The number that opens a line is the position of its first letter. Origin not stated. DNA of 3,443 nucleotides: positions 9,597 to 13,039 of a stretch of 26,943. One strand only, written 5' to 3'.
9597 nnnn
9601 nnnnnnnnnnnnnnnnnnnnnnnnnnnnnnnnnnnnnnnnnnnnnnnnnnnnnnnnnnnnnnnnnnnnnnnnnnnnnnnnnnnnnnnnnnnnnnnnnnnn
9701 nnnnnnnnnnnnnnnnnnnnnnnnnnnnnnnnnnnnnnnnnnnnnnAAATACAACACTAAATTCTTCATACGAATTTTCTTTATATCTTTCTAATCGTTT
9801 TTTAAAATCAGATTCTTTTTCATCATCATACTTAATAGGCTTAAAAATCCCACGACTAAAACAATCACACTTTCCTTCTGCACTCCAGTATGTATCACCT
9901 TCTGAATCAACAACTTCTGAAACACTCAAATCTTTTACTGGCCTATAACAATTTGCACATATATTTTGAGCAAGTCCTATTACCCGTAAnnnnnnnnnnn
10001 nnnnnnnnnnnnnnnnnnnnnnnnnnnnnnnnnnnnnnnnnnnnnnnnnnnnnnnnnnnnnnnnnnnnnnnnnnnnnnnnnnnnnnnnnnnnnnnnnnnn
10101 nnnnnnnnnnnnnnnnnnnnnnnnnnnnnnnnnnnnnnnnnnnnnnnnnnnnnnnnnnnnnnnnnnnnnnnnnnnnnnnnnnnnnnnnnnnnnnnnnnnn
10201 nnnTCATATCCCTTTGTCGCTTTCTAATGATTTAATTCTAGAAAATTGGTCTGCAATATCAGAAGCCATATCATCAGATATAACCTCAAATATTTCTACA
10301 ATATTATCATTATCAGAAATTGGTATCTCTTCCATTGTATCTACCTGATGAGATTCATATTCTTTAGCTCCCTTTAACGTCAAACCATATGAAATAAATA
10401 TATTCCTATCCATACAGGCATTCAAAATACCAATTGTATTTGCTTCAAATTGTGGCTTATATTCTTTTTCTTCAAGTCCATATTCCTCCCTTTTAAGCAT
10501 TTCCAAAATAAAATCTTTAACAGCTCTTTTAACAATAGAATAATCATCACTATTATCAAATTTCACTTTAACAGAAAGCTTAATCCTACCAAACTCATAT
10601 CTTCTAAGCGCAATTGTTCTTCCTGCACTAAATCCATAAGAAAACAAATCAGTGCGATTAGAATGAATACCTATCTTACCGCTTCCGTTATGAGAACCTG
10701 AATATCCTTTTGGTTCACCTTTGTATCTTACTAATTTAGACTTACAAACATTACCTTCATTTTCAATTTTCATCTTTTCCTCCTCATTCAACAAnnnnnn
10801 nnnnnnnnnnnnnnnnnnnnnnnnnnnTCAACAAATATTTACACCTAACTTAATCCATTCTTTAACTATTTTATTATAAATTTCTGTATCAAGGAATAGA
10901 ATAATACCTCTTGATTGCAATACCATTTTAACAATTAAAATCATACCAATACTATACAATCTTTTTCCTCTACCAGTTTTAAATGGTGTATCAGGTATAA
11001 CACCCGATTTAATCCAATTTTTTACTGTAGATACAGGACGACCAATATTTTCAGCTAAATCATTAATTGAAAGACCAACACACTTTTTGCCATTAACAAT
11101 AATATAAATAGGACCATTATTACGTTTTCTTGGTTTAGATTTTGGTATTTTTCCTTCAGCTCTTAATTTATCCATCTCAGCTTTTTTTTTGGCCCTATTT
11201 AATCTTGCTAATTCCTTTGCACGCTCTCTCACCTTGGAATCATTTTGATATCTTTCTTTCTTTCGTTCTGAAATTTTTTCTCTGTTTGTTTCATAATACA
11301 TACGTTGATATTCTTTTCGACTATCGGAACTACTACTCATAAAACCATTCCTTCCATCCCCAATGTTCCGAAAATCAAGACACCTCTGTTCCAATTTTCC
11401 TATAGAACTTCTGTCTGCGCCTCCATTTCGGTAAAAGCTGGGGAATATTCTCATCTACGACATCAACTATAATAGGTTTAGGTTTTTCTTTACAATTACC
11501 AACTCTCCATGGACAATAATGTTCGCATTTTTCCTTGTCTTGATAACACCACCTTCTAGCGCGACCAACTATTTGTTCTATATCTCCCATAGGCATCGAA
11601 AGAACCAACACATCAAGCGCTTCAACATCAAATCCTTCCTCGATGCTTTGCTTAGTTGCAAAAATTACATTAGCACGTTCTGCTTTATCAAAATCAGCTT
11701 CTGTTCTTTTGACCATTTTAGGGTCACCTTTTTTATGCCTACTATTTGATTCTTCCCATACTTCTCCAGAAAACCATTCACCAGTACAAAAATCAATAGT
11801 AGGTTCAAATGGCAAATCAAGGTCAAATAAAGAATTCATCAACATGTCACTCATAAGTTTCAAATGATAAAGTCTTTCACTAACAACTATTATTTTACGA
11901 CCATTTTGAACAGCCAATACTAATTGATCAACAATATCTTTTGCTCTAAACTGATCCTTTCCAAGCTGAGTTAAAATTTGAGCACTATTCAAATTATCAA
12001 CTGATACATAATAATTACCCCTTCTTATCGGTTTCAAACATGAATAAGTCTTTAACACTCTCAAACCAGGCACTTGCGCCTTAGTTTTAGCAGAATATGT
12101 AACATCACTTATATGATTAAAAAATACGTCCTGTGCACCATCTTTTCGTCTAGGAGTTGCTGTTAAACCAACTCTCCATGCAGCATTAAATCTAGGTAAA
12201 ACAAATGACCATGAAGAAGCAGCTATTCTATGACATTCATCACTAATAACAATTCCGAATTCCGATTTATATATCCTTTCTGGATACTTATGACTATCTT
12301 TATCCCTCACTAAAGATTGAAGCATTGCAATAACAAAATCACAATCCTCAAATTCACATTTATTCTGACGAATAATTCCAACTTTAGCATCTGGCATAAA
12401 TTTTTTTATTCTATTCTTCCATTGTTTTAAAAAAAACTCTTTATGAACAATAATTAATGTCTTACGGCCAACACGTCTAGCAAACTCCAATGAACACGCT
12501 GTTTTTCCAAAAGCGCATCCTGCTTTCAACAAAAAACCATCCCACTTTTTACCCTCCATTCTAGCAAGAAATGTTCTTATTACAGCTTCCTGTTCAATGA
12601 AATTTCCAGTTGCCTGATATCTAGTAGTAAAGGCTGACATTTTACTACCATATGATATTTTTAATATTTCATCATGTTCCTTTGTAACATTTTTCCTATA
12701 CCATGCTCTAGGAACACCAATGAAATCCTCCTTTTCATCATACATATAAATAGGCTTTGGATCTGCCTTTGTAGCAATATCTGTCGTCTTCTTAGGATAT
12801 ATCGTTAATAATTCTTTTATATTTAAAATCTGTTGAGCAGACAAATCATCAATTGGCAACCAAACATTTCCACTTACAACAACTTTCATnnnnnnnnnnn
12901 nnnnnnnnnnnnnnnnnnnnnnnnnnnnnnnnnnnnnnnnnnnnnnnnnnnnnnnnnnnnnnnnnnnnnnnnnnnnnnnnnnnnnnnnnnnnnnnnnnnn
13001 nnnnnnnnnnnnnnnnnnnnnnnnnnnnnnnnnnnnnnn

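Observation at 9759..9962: RecA homologue carrying an about 68-aa Cys4 (zinc-ribbon-like) insertion between Walker A and the next conserved block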

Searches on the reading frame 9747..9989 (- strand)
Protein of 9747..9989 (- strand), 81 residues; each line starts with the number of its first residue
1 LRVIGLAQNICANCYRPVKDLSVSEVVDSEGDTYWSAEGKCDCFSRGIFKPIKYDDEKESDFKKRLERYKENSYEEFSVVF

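Call 18: search_dna_similar(query=window:9747-9989:-, collection=phages, mode=protein, max_evalue=10, max_rows=30)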
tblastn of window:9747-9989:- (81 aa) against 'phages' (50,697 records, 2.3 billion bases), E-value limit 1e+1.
Records with a match: 2; places in all: 2; records where one place covers at least 80% of the query: 2.
Best place of each record, by identity: <60% 2.
By first word of the organism name: Anabaena 2.
By host as written in the record: Anabaena variabilis 2.
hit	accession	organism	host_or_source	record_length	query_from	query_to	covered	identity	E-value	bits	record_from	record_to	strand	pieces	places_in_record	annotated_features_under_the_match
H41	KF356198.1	Anabaena phage A-4L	Anabaena variabilis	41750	5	74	86%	31.0%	2e+0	32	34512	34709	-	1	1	major capsid protein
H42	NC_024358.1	Anabaena phage A-4L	Anabaena variabilis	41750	5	74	86%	31.0%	2e+0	32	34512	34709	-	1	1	major head protein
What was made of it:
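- Closest known: Phage UvsX-like or RecA-like recombinases. Different: None of 50,697 GenBank phage records matches the Cys4 module (call 18).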

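Call 28: search_solved_structures(query=A2, max_evalue=10, show_alignments=3)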
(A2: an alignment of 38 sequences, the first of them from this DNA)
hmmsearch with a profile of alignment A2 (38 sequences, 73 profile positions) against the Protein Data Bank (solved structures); distinct sequences matched with E-value up to 10: 1.
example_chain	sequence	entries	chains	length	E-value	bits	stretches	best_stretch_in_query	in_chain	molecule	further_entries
1wfm_A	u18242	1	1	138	0.72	13.4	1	26-60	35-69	synaptotagmin XIII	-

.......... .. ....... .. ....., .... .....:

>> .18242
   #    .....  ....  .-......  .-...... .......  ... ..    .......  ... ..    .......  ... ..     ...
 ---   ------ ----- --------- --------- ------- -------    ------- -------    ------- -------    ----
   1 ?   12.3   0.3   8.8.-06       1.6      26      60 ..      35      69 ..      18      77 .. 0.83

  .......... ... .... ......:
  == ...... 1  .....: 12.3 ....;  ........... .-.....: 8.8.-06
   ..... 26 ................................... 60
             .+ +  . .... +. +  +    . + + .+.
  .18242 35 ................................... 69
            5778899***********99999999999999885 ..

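Call 29: search_protein_families(library=pfam, proteins=[window:9747-9989:-], max_evalue=10)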
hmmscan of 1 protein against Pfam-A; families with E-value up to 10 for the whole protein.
window:9747-9989:- (81 aa): 0 families
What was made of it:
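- On Intein: No Pfam match at E<=10 (call 29).
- Closest known: Structural zinc sites in recombination accessory proteins. Different: No sequence similarity was detected (calls 28, 29).
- No Fe-S family matched in Pfam (call 29). Pfam gives no Hint or Intein match (call 29).
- Tried and rejected: Pfam gave nothing at E<=10. tblastn against GenBank phages gave only a capsid hit at E=2 (calls 18, 28, 29).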

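Call 34: search_protein_representatives(alignment_id=A2)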
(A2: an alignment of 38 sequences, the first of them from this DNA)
Query: 38 sequences, 73 profile positions. Proteins with E-value up to 0.001 (for the whole library): 67; up to 1e-10: 44; up to 1e-30: 0. The best 67 are listed.
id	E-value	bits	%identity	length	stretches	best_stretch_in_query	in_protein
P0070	7.1e-24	99.9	-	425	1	1-73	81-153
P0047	4.9e-23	97.3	-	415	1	1-73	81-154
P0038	4.0e-22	94.3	-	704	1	1-72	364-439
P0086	4.2e-22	94.3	-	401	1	1-73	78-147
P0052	1.5e-21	92.5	-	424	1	1-73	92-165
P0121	3.9e-21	91.2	-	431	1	1-73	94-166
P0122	4.3e-21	91.0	-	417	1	1-73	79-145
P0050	6.4e-21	90.5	-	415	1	1-73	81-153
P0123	3.8e-19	84.8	-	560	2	1-54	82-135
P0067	1.2e-18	83.2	-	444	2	1-60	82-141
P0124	1.8e-18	82.6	-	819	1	1-73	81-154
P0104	2.0e-18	82.5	-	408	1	1-73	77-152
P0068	2.2e-18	82.4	-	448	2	1-63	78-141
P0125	6.6e-18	80.8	-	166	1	1-62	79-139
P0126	5.6e-17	77.8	-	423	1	1-73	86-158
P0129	7.4e-16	74.3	-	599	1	1-73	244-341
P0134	6.7e-15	71.2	-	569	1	1-73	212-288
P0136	4.5e-14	68.5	-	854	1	1-72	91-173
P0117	4.4e-09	52.6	-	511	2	21-73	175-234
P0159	4.6e-08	49.3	-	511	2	25-73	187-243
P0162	4.9e-07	46.0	-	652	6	40-64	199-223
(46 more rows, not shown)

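Call 46: predict_structure(alignment_id=A2)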
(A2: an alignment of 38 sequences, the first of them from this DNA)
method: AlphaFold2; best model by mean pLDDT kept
length: 72 residues; sequences in the alignment: 38
mean_pLDDT: 94.0   pTM: 0.73
mean pLDDT of the five models: 94.0, 90.6, 90.4, 85.6, 80.8
residues with pLDDT >= 90: 66; 70-90: 6; 50-70: 0; < 50: 0
segments of 3 or more residues with pLDDT < 50: none
pLDDT, mean of each block of 10 residues (from residue 1): 94 92 92 96 96 96 95 83
secondary structure, 60 per line:
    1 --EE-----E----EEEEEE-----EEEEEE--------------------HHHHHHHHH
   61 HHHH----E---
elements in order: E15-20 E26-31 H52-64
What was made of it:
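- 9759..9962 (-): Inserted Cys4 module, residues 81-148 (the finding). Folds on its own at pLDDT 94 (call 46).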

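Call 55: fold_search(model_id=the predicted structure, library=pdb)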
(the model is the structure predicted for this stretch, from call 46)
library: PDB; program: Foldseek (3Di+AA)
matches with E <= 10: 342; with E <= 0.001: 0
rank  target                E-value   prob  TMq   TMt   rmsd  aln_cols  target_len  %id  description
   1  9dxf_A                1.1e+00  0.07  0.20  0.05   8.6        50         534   18  attLmm bound serine integrase and RDF complex in the post-rotation state (released 2026-01-21)
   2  9dxd_A                1.2e+00  0.12  0.27  0.04  12.9        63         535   13  attLmm bound serine integrase and RDF complex in the pre-rotation state (released 2026-01-21)
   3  6v39_W                1.5e+00  0.33  0.27  0.26   5.6        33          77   12  Cryo-EM structure of the Acinetobacter baumannii Ribosome: 70S with P-site tRNA (released 2020-02-05)
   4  5v7q_X                1.6e+00  0.35  0.28  0.32   5.4        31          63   13  Cryo-EM structure of the large ribosomal subunit from Mycobacterium tuberculosis bound with a potent linezolid analog (released 2017-09-20)
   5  3kov_A                1.6e+00  0.09  0.20  0.17  11.0        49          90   12  Structure of MEF2A bound to DNA reveals a completely folded MADS-box/MEF2 domain that recognizes DNA and recruits tran (released 2010-02-16)
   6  6byy_A                1.8e+00  0.09  0.22  0.18  11.3        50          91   12  MEF2 CHIMERA/DNA Complex (released 2018-01-31)
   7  3gw6_A                2.0e+00  0.28  0.25  0.08   2.9        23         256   22  Intramolecular Chaperone (released 2010-02-02)
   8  7msc_X                2.0e+00  0.25  0.26  0.30   5.5        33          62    9  Mtb 70SIC in complex with MtbEttA at Pre_R0 state (released 2022-02-02)
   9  7wb0_A                2.0e+00  0.25  0.29  0.03   3.9        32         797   25  PlmCasX-sgRNAv1-dsDNA ternary complex at nts loading state with flexible H2 domain (released 2022-03-16)
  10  5f28_C                2.1e+00  0.08  0.22  0.22  11.4        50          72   12  Crystal structure of FAT domain of Focal Adhesion Kinase (FAK) bound to the transcription factor MEF2C (released 2016-07-13)
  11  9y66_A                2.1e+00  0.04  0.20  0.05   8.5        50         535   20  attLsym bound serine integrase complex in the dimeric state (released 2026-02-04)
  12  3jtq_B                2.2e+00  0.16  0.25  0.04   7.8        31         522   13  Mutations in Cephalosporin Acylase Affecting Stability and Autoproteolysis (released 2010-01-26)
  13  5f28_A                2.2e+00  0.08  0.22  0.22  10.9        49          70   12  Crystal structure of FAT domain of Focal Adhesion Kinase (FAK) bound to the transcription factor MEF2C (released 2016-07-13)
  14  6wc2_B                2.2e+00  0.08  0.22  0.18  11.1        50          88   12  Crystal Structure of a Ternary MEF2 Chimera/NKX2-5/myocardin enhancer DNA Complex (released 2020-07-22)
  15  8jiv_CW               2.2e+00  0.06  0.18  0.20   8.2        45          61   18  Atomic structure of wheat ribosome reveals unique features of the plant ribosomes (released 2024-03-27)
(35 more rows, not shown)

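Call 62: search_protein_families(library=pfam, proteins=[P0124, P0136, P0129, P0134, P0123, P0162, P0159], max_evalue=0.001)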
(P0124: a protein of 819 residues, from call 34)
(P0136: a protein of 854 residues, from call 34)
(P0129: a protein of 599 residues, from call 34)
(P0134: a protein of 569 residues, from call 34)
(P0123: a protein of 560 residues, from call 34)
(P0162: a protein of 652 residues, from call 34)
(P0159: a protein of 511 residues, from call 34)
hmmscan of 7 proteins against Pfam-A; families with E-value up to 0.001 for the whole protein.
P0124 (819 aa): 3 families
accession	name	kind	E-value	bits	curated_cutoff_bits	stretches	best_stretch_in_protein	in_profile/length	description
PF00154.27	RecA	-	1.2e-39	136.8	27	3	153-238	82-167/262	recA bacterial DNA recombination protein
PF14528.11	LAGLIDADG_3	-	3.2e-13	50.2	22.5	1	441-515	1-68/82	LAGLIDADG-like domain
PF01079.26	Hint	-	3e-06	27.4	29.7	1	237-281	11-55/213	Hint module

P0136 (854 aa): 2 families
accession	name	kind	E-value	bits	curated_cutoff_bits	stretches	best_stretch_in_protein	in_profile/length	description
PF00154.27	RecA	-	2.1e-35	122.9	27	2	173-257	82-166/262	recA bacterial DNA recombination protein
PF14528.11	LAGLIDADG_3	-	4e-16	59.5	22.5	1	465-534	4-79/82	LAGLIDADG-like domain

P0129 (599 aa): 2 families
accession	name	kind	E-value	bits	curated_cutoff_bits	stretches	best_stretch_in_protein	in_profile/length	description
PF00154.27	RecA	-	2.4e-43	148.9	27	2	341-528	83-253/262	recA bacterial DNA recombination protein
PF14890.11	Intein_splicing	-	1.2e-07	32.1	35.8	1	97-229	11-155/155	Intein splicing domain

P0134 (569 aa): 1 family
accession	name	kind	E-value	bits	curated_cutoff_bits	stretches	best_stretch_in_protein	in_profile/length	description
PF00154.27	RecA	-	2.1e-28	99.9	27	2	287-439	82-227/262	recA bacterial DNA recombination protein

P0123 (560 aa): 2 families
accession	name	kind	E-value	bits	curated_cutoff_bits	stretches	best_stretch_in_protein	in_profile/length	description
PF00154.27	RecA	-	8.1e-36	124.3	27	2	285-455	81-239/262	recA bacterial DNA recombination protein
PF06745.19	ATPase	-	0.00045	20.1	26.6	0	46-81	8-43/231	KaiC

P0162 (652 aa): 0 families

P0159 (511 aa): 1 family
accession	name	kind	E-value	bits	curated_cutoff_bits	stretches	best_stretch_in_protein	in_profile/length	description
PF00154.27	RecA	-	1.4e-45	156.3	27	2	239-423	79-246/262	recA bacterial DNA recombination protein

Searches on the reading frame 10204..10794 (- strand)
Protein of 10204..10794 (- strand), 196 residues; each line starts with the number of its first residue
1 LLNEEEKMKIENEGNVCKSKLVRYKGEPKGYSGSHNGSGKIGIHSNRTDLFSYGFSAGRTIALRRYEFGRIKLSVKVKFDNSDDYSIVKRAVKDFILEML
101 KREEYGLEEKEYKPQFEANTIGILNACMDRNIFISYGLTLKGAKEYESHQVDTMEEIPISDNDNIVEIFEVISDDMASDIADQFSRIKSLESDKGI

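Call 14: search_protein_families(library=phrogs, proteins=[window:10204-10794:-], max_evalue=0.001)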
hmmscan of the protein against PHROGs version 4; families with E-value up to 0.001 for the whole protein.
window:10204-10794:- (196 aa): 0 families

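Call 45: search_protein_families(library=pfam, proteins=[window:10204-10794:-], max_evalue=0.1)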
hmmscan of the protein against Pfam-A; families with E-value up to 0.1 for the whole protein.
window:10204-10794:- (196 aa): 0 families

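Call 64: search_protein_families(library=ncbifam, proteins=[window:10204-10794:-], max_evalue=0.01)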
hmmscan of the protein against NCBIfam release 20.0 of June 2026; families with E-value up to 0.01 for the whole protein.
window:10204-10794:- (196 aa): 0 families

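Call 66: find_homologous_proteins(query=window:10204-10794:-)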
Query window:10204-10794:- (196 aa): 5 proteins with E <= 0.001 among 84 candidates.
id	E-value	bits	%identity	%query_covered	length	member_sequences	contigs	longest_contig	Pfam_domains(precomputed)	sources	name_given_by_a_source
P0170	2.0e-114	398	96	96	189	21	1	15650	-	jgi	jgi:hypothetical protein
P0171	5.0e-89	315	76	95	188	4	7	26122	-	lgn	-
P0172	6.0e-87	308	74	98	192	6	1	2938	-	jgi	jgi:hypothetical protein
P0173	3.3e-84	299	73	95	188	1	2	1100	-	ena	-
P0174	4.7e-68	247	98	61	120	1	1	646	-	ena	-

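Call 68: search_solved_structures(query=A3, max_evalue=10, show_alignments=1)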
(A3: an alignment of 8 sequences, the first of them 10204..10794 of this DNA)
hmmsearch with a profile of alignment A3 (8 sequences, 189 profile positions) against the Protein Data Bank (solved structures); distinct sequences matched with E-value up to 10: 0.
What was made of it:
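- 10204..10794 (-): 196-aa protein of unknown function, ending 1 nt before the recA start; conserved upstream neighbour. No match in PHROGs, Pfam, NCBIfam or PDB (calls 14, 45, 64, 68).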

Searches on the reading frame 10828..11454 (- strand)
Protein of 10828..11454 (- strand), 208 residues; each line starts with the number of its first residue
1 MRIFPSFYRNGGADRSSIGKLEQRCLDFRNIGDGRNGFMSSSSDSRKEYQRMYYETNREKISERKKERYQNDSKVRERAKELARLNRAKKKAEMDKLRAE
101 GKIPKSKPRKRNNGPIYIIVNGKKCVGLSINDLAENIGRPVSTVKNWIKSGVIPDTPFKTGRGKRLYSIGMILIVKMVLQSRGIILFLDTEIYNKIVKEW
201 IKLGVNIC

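Call 14: search_protein_families(library=phrogs, proteins=[window:10828-11454:-], max_evalue=0.001)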
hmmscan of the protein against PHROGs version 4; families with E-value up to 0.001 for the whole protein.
window:10828-11454:- (208 aa): 3 families
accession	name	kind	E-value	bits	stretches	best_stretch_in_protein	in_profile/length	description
phrog_19880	-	transcription regulation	2.1e-06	29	1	48-162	8-106/136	transcriptional regulator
phrog_20793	-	unknown function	8.2e-06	26.8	1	126-168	6-47/86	-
phrog_57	-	head and packaging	0.00046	21.1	0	123-163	8-47/199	terminase small subunit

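Call 45: search_protein_families(library=pfam, proteins=[window:10828-11454:-], max_evalue=0.1)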
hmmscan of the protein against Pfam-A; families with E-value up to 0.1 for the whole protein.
window:10828-11454:- (208 aa): 6 families
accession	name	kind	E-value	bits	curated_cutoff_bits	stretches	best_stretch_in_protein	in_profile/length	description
PF12728.13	HTH_17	-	5.6e-05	23.8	27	1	128-165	2-35/51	Helix-turn-helix domain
PF13411.12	MerR_1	-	0.0026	18.3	21.6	1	129-168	2-39/69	MerR HTH family regulatory protein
PF13384.12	HTH_23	-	0.0083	16.4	24.6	1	127-149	17-39/50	Homeodomain-like domain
PF13936.12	HTH_38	-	0.053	13.7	27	0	125-146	18-39/44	Helix-turn-helix domain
PF08281.18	Sigma70_r4_2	-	0.068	13.3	25.7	0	127-149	26-48/54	Sigma-70, region 4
PF19575.5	HTH_58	-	0.08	13.3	23.8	0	57-84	11-38/62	Helix-turn-helix domain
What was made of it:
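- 10828..11454 (-): 208-aa HTH-containing protein, second conserved upstream neighbour. Pfam HTH_17 E=5.6e-5, below the gathering cutoff (call 45).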

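Call 64: search_protein_families(library=ncbifam, proteins=[window:10828-11454:-], max_evalue=0.01)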
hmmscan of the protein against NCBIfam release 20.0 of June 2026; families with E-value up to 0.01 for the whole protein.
window:10828-11454:- (208 aa): 2 families
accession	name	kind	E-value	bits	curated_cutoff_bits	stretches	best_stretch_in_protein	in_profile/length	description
NF046037.1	carphisopro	domain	2.8e-05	24.2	38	1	127-157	9-38/54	carph-isopro domain-containing protein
NF009189.0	PRK12537.1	equivalog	0.0023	17.5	261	1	60-151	90-173/182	RNA polymerase sigma factor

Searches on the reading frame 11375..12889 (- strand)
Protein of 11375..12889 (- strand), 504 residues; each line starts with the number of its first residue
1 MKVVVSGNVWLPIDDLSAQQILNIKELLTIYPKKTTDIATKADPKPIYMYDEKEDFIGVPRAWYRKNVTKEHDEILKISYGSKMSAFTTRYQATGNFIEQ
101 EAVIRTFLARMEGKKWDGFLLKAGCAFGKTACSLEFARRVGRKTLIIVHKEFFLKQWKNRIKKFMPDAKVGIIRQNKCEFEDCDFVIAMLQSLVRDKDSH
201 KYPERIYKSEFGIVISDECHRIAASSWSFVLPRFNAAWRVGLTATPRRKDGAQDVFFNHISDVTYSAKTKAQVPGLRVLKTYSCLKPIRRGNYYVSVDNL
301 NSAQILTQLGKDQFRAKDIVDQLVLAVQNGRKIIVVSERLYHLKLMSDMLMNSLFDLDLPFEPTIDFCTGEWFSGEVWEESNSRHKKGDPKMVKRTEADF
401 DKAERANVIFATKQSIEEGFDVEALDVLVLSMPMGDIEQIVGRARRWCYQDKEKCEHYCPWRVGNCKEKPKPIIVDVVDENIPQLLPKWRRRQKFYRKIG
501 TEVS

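Call 14: search_protein_families(library=phrogs, proteins=[window:11375-12889:-], max_evalue=0.001)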
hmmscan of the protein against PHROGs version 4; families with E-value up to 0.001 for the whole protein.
window:11375-12889:- (504 aa): 4 families
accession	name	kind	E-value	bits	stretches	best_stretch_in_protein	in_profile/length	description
phrog_16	-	DNA, RNA and nucleotide metabolism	1.6e-39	136.8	1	100-449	278-588/986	DNA helicase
phrog_62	-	DNA, RNA and nucleotide metabolism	4.1e-11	42.1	1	103-254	704-856/1881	DNA helicase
phrog_9690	-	DNA, RNA and nucleotide metabolism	2.7e-07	30.9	1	199-446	29-255/306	DNA helicase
phrog_16694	-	unknown function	0.00091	18.3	0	187-267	377-471/1010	-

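Call 45: search_protein_families(library=pfam, proteins=[window:11375-12889:-], max_evalue=0.1)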
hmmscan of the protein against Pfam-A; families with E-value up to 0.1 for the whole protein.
window:11375-12889:- (504 aa): 6 families
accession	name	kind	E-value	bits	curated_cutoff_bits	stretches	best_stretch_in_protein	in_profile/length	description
PF04851.21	ResIII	-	5.5e-24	85.4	22.5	1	100-248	8-164/164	Type III restriction enzyme, res subunit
PF00176.29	SNF2-rel_dom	-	3.8e-05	23.4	24.9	1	107-248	52-165/290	SNF2-related domain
PF00270.35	DEAD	-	0.00051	20.2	26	1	100-247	4-161/167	DEAD/DEAH box helicase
PF18766.7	SWI2_SNF2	-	0.00083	19.5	26.7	1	184-261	94-172/221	SWI2/SNF2 ATPase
PF00271.37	Helicase_C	-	0.014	16.1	23.5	0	389-447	50-109/110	Helicase conserved C-terminal domain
PF22690.1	FAS_AT_central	-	0.096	13.2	25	0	295-347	3-54/84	Fatty acid synthase central AT domain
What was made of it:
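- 11375..12889 (-): SF2 (ResIII) DNA helicase, the first gene of the conserved cassette. Pfam ResIII E=5.5e-24 (call 45). phrog_16 E=1.6e-39 (call 14).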
